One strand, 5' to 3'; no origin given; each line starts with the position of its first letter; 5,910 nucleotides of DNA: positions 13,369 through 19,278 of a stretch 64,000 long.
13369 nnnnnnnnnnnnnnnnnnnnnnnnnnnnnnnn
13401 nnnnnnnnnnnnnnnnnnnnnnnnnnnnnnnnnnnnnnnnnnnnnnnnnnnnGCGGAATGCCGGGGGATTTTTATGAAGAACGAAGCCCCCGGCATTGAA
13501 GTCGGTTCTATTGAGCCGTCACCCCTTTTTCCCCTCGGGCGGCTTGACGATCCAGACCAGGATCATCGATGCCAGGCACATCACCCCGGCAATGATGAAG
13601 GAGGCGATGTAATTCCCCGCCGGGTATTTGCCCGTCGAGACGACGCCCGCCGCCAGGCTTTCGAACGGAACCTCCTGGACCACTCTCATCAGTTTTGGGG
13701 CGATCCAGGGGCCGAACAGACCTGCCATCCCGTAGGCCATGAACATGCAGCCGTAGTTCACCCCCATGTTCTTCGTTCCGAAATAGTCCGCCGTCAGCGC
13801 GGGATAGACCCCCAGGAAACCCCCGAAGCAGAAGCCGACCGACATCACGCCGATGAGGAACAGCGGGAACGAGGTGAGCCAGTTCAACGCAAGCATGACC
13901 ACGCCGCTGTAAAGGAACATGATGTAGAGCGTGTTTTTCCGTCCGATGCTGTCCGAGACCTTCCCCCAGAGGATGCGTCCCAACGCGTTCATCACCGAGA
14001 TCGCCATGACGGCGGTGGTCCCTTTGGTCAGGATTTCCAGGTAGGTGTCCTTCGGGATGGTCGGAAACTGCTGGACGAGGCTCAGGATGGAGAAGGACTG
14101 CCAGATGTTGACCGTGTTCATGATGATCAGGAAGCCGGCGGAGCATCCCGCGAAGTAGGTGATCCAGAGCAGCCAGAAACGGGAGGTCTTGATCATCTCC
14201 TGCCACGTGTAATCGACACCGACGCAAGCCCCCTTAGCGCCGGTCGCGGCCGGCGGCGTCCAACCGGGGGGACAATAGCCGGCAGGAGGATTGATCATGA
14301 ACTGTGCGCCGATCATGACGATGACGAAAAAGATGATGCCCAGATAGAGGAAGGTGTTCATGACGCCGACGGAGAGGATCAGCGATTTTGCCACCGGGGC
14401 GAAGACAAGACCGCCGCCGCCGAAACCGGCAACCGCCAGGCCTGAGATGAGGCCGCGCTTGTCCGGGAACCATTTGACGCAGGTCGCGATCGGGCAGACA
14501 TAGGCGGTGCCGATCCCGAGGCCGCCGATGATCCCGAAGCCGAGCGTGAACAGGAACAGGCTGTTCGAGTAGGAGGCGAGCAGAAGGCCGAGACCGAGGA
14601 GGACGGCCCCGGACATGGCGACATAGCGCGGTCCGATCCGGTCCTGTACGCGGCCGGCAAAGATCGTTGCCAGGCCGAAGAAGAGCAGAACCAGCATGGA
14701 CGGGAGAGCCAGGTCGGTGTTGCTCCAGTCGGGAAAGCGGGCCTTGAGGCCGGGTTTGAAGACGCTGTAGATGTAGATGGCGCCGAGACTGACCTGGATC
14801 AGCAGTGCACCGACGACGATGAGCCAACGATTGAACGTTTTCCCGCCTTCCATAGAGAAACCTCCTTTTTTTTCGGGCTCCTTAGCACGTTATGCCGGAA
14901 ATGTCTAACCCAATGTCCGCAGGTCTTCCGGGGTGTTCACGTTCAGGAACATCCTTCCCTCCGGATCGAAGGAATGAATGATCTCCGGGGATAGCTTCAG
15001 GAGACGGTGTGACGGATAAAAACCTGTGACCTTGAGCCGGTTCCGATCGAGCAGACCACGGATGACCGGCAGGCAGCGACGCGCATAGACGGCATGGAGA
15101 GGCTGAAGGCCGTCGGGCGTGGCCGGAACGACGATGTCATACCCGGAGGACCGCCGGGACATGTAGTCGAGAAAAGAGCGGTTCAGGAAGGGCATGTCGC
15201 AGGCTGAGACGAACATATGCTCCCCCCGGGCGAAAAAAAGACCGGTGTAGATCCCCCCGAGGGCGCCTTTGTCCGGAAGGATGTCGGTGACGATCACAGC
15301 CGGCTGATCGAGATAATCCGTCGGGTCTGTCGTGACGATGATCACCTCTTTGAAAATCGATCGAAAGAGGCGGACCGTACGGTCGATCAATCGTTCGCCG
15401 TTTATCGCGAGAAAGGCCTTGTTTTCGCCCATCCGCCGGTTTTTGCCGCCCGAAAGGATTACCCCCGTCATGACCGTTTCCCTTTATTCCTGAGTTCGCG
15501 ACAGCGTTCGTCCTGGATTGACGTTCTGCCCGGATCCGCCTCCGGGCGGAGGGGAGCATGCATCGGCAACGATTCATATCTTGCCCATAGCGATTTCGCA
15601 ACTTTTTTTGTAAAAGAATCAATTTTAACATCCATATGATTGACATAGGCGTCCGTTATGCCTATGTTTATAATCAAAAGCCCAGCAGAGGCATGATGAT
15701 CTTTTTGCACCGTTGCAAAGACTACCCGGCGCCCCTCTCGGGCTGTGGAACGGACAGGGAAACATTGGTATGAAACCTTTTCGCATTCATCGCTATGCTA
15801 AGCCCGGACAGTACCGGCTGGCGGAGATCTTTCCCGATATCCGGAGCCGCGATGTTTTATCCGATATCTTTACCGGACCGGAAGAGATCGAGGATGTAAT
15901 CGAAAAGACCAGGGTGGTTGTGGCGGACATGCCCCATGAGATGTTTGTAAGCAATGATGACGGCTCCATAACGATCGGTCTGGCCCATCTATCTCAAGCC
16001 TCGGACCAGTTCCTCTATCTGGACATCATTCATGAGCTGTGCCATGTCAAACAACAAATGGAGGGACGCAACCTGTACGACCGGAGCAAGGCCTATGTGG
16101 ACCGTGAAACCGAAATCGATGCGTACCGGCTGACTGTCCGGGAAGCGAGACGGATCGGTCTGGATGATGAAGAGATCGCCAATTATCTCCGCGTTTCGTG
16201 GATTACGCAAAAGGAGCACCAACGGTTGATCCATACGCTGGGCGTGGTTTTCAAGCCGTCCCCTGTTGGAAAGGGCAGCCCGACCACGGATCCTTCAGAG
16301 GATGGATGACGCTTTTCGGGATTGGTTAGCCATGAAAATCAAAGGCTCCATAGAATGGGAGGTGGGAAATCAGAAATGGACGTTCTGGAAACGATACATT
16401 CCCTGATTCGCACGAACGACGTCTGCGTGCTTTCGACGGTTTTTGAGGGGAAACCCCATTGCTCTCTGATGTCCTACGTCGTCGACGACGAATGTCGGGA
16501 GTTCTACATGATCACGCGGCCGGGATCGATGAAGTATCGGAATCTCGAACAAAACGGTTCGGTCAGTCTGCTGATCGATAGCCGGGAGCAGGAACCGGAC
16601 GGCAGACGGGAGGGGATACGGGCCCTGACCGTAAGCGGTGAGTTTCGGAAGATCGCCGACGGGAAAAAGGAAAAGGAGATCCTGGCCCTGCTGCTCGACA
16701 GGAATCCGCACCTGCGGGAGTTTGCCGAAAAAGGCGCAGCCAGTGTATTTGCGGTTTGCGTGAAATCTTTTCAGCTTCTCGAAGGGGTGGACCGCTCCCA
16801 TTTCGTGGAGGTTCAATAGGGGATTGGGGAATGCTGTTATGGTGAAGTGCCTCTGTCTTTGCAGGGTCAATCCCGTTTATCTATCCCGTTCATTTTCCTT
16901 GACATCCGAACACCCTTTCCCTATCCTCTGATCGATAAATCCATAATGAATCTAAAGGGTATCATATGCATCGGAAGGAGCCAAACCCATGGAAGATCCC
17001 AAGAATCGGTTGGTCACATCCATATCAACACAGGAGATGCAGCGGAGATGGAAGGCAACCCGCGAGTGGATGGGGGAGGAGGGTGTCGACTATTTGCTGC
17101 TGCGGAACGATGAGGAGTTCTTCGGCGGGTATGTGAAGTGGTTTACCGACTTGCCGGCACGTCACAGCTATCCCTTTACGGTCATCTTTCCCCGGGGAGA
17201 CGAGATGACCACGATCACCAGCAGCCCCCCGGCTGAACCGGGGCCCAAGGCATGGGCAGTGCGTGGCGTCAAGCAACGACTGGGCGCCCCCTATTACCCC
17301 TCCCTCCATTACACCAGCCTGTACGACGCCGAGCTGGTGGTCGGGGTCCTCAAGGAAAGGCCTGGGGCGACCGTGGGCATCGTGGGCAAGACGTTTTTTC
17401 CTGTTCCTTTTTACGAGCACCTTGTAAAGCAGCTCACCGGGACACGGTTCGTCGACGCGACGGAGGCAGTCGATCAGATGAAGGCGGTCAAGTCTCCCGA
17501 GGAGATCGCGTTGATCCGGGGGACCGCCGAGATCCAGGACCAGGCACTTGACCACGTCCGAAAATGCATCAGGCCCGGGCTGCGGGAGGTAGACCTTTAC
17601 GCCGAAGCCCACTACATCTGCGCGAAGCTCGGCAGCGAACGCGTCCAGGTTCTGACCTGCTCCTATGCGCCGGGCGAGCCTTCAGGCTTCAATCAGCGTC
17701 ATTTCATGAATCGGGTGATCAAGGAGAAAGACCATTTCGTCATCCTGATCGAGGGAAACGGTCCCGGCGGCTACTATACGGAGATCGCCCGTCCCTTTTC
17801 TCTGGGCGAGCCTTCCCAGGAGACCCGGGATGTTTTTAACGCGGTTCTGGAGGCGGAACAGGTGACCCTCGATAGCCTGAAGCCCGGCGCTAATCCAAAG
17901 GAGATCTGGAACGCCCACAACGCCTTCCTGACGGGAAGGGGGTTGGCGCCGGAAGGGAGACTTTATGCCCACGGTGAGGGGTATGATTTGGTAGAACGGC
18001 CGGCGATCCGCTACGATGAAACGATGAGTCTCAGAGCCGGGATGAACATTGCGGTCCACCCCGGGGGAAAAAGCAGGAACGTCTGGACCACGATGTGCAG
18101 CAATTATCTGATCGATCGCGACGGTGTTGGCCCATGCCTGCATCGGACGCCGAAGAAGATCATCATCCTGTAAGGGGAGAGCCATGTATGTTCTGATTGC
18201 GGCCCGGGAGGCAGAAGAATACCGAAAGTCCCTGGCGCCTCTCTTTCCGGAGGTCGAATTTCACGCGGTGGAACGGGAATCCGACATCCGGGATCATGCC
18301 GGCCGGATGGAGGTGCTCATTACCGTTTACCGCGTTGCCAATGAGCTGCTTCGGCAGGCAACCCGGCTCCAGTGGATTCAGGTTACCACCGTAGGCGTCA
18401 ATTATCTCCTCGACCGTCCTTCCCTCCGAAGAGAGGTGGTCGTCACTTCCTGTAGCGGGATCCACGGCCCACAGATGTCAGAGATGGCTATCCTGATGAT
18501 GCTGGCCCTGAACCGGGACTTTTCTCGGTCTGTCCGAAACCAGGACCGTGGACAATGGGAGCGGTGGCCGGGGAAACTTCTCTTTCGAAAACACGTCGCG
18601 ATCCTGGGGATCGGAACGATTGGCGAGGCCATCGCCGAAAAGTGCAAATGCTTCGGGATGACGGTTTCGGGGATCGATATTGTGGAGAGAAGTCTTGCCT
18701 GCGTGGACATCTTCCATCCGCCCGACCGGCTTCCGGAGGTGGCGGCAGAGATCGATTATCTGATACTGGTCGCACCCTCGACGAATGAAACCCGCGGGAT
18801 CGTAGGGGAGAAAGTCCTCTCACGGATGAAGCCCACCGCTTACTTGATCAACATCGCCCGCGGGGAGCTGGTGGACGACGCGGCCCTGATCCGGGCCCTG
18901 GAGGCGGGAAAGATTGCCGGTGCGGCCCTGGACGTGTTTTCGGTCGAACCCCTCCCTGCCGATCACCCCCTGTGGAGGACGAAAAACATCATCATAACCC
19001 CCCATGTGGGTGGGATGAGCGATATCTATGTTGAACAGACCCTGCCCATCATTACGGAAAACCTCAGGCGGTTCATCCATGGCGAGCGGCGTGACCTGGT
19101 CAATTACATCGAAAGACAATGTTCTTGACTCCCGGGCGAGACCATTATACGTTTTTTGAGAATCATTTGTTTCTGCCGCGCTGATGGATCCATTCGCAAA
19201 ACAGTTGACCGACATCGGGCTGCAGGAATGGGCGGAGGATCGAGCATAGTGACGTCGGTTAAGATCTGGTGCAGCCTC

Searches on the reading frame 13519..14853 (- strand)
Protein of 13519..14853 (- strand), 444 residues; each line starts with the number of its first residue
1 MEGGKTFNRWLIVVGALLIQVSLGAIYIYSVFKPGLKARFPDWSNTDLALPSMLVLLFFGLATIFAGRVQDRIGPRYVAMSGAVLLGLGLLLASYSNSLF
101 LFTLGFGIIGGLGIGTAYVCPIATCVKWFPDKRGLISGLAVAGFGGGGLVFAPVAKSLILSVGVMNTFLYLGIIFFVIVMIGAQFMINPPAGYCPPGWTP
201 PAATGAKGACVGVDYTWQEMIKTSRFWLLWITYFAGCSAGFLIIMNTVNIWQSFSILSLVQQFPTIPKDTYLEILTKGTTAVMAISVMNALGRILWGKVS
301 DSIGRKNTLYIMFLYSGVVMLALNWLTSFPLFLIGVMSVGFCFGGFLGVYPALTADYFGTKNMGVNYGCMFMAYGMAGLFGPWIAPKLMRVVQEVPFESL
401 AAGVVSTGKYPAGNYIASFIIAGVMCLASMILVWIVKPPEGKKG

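Call 4: search_protein_families(library=pfam, proteins=[window:13519-14853:-], max_evalue=0.01)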
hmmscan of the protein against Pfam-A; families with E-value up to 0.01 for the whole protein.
window:13519-14853:- (444 aa): 2 families
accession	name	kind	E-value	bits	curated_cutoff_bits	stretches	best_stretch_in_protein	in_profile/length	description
PF07690.21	MFS_1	-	1.2e-42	146.5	33.4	2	21-382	25-347/347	Major Facilitator Superfamily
PF06813.19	Nodulin-like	-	0.0003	20.8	24.7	1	9-182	1-177/250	Nodulin-like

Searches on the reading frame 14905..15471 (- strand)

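Call 4: search_protein_families(library=pfam, proteins=[window:14905-15471:-], max_evalue=0.01)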
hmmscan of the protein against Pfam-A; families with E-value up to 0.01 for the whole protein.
window:14905-15471:- (188 aa): 2 families
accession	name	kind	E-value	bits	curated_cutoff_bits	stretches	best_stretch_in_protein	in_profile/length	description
PF12804.13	NTP_transf_3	-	2.2e-36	125.9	27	1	3-146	1-150/160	MobA-like NTP transferase domain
PF01128.25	IspD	-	0.0084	16.3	27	0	4-49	4-54/221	2-C-methyl-D-erythritol 4-phosphate cytidylyltransferase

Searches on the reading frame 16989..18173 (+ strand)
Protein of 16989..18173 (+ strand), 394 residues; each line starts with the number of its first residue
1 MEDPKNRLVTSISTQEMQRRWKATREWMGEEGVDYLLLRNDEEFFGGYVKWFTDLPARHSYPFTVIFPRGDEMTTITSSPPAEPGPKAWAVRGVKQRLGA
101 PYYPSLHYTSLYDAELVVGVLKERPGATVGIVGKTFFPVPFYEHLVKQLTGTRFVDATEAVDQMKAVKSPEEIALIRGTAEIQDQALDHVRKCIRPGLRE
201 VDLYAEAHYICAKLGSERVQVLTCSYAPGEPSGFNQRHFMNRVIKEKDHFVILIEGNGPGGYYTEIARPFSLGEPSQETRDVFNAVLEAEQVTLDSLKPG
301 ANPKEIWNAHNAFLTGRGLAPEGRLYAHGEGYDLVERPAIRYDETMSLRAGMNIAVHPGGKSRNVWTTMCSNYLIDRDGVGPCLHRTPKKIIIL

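Call 39: search_protein_families(library=pfam, proteins=[window:16989-18173:+], max_evalue=0.0001)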
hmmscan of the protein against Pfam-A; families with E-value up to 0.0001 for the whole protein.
window:16989-18173:+ (394 aa): 2 families
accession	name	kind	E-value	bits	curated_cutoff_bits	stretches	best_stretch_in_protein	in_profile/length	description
PF00557.29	Peptidase_M24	-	1.2e-25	90.9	23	1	175-359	2-188/208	Metallopeptidase family M24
PF01321.24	Creatinase_N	-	2.9e-05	25.1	22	0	20-166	1-127/128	Creatinase/Prolidase N-terminal domain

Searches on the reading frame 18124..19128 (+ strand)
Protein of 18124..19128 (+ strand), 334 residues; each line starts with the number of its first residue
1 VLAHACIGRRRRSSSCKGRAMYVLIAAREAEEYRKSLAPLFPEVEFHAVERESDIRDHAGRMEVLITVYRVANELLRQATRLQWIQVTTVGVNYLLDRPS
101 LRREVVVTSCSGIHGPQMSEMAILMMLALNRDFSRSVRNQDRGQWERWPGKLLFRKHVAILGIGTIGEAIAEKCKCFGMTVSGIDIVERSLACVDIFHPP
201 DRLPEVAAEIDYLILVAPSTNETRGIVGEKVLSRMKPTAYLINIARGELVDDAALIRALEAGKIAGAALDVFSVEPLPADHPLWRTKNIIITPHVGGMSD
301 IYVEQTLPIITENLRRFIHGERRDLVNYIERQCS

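Call 39: search_protein_families(library=pfam, proteins=[window:18124-19128:+], max_evalue=0.0001)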
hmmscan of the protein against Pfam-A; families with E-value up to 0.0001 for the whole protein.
window:18124-19128:+ (334 aa): 2 families
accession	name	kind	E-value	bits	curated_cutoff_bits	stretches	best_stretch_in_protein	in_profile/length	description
PF02826.25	2-Hacid_dh_C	-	1.2e-54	184.8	25.1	1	124-296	2-178/178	D-isomer specific 2-hydroxyacid dehydrogenase, NAD binding domain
PF00389.36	2-Hacid_dh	-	1.1e-06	28.8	24.6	1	39-322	18-128/134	D-isomer specific 2-hydroxyacid dehydrogenase, catalytic domain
